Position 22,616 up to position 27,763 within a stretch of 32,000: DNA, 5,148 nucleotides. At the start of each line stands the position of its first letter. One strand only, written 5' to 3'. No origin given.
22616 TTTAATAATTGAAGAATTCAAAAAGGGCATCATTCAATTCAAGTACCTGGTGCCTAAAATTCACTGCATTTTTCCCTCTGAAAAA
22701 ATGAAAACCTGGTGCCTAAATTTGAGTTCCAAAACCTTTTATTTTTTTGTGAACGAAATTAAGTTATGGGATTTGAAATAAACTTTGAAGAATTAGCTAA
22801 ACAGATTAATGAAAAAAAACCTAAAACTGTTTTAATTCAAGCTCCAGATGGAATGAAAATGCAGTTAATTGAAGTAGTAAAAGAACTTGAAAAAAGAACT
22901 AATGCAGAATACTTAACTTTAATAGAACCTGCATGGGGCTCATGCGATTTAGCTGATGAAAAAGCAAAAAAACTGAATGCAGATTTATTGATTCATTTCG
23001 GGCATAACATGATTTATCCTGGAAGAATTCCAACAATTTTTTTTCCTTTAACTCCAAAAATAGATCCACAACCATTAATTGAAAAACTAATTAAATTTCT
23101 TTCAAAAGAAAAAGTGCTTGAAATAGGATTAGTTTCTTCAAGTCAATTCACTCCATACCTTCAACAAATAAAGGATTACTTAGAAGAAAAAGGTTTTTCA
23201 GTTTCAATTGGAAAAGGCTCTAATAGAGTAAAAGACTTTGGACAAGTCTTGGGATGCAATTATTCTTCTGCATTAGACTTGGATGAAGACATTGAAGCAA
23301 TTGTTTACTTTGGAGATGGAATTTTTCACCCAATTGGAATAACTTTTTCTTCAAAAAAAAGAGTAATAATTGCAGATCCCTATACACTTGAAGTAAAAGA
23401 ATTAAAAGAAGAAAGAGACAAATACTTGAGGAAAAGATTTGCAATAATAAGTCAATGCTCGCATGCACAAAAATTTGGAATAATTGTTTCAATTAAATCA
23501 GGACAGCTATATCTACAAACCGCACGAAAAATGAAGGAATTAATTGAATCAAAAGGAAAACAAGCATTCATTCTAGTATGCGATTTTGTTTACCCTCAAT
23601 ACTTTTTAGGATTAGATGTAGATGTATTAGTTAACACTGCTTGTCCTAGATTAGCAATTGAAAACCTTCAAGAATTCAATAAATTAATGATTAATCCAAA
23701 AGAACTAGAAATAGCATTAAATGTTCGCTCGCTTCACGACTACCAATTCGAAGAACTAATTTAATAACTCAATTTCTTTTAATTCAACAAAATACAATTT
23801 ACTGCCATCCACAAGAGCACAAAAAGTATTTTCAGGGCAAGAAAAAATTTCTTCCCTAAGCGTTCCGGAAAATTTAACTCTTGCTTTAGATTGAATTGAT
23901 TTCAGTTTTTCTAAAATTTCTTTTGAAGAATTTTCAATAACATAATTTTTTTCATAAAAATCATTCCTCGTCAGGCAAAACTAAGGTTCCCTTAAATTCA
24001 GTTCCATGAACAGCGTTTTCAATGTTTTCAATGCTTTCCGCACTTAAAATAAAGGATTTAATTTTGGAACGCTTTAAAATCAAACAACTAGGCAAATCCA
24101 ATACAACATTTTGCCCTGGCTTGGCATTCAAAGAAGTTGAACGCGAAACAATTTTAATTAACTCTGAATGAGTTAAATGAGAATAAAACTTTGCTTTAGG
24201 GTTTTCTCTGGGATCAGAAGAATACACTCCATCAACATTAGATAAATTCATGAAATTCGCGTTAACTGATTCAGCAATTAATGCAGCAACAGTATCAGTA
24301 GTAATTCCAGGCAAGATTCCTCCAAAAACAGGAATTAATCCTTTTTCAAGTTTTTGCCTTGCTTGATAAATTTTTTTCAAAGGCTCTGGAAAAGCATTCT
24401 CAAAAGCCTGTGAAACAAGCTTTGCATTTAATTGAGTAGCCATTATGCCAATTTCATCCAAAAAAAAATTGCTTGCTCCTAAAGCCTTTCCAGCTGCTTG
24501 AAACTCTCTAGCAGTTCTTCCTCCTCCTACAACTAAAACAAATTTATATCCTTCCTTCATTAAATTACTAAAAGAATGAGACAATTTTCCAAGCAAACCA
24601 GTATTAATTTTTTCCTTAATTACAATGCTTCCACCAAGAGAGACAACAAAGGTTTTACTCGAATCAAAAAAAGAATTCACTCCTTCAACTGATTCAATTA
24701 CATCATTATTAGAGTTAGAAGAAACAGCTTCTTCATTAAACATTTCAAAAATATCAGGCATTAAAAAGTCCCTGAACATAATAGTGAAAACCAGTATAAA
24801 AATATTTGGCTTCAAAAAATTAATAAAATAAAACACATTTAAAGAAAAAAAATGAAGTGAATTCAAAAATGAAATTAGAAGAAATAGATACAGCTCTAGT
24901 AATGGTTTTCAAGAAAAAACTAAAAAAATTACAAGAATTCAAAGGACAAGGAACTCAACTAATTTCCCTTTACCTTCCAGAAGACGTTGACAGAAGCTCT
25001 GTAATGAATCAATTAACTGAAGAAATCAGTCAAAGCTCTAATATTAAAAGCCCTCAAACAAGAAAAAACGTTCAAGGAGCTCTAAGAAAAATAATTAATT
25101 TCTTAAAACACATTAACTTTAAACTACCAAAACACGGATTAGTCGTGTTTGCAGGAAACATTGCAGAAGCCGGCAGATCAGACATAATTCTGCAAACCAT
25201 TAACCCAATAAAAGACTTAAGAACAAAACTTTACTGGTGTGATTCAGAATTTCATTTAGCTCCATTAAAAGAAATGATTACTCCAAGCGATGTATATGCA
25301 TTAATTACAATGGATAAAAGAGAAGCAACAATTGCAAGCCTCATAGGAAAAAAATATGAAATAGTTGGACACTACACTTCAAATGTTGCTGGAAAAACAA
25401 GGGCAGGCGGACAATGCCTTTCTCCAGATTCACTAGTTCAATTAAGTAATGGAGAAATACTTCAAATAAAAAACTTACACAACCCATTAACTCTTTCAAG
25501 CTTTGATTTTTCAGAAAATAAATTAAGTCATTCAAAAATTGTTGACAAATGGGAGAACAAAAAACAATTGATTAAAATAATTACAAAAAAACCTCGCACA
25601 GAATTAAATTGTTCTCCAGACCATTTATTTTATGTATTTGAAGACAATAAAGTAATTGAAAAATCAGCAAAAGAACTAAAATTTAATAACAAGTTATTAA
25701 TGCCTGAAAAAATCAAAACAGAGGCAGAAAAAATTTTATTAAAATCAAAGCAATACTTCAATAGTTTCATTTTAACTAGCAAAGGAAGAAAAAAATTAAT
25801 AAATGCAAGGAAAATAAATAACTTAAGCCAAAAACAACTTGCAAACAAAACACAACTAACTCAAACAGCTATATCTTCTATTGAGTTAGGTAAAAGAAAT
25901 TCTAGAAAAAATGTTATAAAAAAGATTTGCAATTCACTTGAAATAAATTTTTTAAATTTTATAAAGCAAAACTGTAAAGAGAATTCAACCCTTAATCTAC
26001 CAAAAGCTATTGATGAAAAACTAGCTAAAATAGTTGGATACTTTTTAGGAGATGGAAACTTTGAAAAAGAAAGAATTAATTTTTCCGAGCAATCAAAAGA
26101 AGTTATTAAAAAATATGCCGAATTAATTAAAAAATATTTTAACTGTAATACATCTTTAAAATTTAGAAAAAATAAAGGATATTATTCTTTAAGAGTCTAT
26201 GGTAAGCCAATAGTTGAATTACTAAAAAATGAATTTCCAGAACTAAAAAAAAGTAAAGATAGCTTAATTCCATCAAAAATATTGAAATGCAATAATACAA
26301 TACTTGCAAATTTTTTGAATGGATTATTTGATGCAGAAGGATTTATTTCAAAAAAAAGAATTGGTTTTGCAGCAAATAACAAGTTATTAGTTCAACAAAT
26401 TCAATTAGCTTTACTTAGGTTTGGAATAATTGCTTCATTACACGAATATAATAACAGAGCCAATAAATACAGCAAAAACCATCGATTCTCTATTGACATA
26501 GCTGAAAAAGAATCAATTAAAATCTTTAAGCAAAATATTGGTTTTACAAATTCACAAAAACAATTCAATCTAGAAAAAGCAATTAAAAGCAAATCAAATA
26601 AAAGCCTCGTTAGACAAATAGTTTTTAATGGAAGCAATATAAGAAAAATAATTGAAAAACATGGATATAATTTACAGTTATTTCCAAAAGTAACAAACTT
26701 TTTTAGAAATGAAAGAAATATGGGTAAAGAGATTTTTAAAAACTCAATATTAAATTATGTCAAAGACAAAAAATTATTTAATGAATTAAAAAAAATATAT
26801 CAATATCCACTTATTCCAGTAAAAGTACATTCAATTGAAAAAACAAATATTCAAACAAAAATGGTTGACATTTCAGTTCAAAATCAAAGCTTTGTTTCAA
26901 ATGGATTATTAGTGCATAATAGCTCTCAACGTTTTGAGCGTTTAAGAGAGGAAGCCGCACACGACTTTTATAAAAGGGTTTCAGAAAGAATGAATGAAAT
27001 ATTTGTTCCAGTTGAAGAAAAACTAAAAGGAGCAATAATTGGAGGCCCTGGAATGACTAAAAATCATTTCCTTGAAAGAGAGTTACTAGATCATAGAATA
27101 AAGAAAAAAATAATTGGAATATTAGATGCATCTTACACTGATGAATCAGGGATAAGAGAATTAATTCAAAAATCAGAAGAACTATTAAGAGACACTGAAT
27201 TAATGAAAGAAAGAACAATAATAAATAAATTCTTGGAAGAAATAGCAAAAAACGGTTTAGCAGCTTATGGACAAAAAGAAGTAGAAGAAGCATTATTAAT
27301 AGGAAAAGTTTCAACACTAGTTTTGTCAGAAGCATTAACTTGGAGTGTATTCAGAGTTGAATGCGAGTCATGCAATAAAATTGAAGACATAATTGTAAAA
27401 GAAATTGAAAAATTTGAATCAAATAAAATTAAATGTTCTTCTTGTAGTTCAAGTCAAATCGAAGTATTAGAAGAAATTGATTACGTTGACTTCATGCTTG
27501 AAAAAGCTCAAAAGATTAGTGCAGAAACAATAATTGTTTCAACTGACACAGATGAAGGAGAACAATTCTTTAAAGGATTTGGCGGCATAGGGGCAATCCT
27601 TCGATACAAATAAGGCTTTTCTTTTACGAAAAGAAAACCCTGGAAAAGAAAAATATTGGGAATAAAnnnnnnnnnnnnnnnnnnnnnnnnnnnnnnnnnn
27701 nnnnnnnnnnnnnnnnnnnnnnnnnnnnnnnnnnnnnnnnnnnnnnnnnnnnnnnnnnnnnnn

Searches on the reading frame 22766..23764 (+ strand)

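Call 72: search_protein_families(library=pfam, proteins=[window:22766-23764:+], max_evalue=0.001)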
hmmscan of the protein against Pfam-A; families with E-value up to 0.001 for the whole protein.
window:22766-23764:+ (332 aa): 1 family
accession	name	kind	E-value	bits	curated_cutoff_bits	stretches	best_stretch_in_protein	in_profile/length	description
PF01866.22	Diphthamide_syn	-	2e-79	267.6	33.2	1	27-323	2-297/302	Putative diphthamide synthesis protein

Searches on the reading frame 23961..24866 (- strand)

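Call 72: search_protein_families(library=pfam, proteins=[window:23961-24866:-], max_evalue=0.001)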
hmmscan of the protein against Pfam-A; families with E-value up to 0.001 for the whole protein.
window:23961-24866:- (301 aa): 1 family
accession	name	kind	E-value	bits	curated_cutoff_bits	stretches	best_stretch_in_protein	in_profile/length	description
PF00696.33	AA_kinase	-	3.5e-30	105.9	24.9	1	71-275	1-234/234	Amino acid kinase family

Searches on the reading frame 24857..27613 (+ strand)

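Call 72: search_protein_families(library=pfam, proteins=[window:24857-27613:+], max_evalue=0.001)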
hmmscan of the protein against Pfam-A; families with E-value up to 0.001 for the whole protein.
window:24857-27613:+ (918 aa): 9 families
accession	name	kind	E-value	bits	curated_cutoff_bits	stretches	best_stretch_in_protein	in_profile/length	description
PF03464.20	eRF1_2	-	8.9e-33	113.9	27.1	1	688-779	41-133/133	eRF1 domain 2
PF03465.20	eRF1_3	-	3.5e-23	82.5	25.8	1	783-918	2-105/106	eRF1 domain 3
PF14528.11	LAGLIDADG_3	-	3.7e-21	75.6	22.5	2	483-562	3-82/82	LAGLIDADG-like domain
PF14890.11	Intein_splicing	-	3.3e-15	56.7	35.8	1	203-688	11-155/155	Intein splicing domain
PF03463.20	eRF1_1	-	1.8e-13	51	23.8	1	20-141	2-123/123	eRF1 domain 1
PF01381.28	HTH_3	-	1.4e-08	35.1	23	1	316-364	3-51/55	Helix-turn-helix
PF12844.13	HTH_19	-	2.8e-06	27.6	30.2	1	313-364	3-54/64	Helix-turn-helix domain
PF18854.6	baeRF_family10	-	7.9e-05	23.4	27.1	0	683-771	59-136/143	Bacterial archaeo-eukaryotic release factor family 10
PF14527.11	LAGLIDADG_WhiA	-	0.00098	19.6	23.2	0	484-542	2-64/93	WhiA LAGLIDADG-like domain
